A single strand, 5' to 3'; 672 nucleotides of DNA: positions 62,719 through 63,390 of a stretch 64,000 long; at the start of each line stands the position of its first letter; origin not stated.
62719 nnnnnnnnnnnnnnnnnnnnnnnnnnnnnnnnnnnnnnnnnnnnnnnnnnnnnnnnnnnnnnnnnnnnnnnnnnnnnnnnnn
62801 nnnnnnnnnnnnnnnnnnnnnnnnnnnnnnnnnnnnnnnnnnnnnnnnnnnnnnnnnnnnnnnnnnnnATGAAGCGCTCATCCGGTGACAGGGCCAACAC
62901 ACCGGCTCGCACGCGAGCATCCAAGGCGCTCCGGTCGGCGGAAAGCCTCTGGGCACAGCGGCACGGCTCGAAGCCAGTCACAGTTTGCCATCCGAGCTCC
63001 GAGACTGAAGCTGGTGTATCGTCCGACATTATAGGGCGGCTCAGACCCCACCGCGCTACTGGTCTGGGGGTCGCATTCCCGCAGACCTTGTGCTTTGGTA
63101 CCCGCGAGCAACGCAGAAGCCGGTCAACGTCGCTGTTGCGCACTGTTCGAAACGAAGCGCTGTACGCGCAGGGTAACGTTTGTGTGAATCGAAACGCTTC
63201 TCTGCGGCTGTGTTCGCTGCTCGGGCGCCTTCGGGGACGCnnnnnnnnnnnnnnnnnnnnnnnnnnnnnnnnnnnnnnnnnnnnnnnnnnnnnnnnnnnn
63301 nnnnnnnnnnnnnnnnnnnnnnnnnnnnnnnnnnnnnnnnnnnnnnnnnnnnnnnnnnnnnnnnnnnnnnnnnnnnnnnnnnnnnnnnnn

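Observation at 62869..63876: Nuclear-encoded SmpB with a presequence implies organellar trans-translation (tmRNA) in this eukaryote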

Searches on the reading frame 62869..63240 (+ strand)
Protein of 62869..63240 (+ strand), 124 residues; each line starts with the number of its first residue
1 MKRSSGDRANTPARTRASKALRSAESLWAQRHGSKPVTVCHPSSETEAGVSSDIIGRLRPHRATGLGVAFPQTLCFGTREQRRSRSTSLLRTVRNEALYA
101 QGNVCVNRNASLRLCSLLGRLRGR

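Call 67: search_protein_families(library=pfam, proteins=[window:62869-63240:+], max_evalue=0.01)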
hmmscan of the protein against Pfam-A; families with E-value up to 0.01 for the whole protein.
window:62869-63240:+ (124 aa): 0 families
